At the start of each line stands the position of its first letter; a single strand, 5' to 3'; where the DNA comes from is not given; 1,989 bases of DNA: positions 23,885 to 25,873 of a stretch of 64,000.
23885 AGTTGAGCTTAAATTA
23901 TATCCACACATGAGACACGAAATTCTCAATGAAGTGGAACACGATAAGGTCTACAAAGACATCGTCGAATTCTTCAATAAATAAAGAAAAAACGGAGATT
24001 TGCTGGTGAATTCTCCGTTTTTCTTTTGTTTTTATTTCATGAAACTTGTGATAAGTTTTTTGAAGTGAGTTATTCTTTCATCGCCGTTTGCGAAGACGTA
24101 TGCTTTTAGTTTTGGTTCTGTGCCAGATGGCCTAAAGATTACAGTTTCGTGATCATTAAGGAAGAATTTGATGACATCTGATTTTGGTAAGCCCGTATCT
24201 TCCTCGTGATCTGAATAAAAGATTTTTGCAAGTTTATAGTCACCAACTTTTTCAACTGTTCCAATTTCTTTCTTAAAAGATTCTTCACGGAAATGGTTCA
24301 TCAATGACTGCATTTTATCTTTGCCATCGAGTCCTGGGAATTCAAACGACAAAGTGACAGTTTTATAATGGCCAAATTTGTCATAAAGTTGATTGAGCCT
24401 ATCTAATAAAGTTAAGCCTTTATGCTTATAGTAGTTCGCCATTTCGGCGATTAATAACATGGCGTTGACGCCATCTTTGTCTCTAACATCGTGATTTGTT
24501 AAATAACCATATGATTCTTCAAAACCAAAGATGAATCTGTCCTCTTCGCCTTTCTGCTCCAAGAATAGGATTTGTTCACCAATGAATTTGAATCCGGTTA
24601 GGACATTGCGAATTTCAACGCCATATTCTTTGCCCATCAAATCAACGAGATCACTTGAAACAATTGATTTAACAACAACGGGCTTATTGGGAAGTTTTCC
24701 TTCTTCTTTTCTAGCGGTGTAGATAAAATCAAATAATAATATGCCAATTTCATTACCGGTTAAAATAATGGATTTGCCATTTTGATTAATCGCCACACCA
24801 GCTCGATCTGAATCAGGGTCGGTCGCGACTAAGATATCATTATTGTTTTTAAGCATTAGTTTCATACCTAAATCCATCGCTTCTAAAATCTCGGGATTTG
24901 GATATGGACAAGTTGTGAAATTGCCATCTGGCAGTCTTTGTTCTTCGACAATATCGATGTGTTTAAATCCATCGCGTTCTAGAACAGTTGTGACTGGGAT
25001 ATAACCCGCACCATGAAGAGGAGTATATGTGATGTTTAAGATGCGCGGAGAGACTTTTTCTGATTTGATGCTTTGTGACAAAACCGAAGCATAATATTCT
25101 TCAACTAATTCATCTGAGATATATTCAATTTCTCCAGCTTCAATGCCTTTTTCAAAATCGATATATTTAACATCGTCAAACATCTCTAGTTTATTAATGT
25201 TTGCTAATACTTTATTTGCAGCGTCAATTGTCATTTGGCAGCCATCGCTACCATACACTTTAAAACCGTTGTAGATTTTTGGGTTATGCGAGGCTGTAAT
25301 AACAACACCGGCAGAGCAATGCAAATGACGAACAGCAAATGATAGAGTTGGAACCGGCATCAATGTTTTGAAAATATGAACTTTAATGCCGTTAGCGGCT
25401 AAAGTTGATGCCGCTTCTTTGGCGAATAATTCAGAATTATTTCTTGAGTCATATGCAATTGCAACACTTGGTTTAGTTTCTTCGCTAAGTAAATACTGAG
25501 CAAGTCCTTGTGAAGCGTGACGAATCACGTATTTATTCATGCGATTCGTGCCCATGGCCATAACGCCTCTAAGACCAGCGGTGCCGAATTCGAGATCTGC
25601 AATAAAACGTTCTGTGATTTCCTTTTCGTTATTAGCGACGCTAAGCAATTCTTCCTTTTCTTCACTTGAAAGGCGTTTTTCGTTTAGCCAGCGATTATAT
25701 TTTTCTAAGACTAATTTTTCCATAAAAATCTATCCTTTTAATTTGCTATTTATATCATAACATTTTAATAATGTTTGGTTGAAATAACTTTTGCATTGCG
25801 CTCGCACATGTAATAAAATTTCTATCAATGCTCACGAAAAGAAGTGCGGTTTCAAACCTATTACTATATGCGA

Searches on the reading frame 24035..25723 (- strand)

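Call 93: search_protein_families(library=ncbifam, proteins=[window:24035-25723:-], max_evalue=1e-10)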
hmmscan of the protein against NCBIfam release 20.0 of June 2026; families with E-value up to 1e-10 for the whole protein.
window:24035-25723:- (563 aa): 7 families
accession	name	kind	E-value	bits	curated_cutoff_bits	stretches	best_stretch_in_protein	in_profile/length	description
TIGR03990.1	Arch_GlmM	equivalog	3.7e-51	174.4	439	1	46-553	4-435/444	phosphoglucosamine mutase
TIGR01455.1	glmM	equivalog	3.1e-25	88.8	447.55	1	46-442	1-360/442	phosphoglucosamine mutase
TIGR01132.1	pgm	equivalog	6.5e-23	80.9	778.05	1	42-452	38-444/546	phosphoglucomutase (alpha-D-glucose-1,6-bisphosphate-dependent)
NF005737.0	PRK07564.1-1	equivalog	4.9e-19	68.3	378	1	37-536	7-489/543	alpha-D-glucose phosphate-specific phosphoglucomutase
NF007088.0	PRK09542.1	equivalog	7.6e-17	61.4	618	1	52-440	18-365/456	phosphomannomutase/phosphoglucomutase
NF046027.1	PhglucPhmanMutPgmG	equivalog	1.4e-14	53.6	600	1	79-326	39-261/460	phosphoglucomutase/phosphomannomutase PgmG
NF011943.0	PRK15414.1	subfamily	4.2e-11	42.5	801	1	87-430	41-356/456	phosphomannomutase CpsG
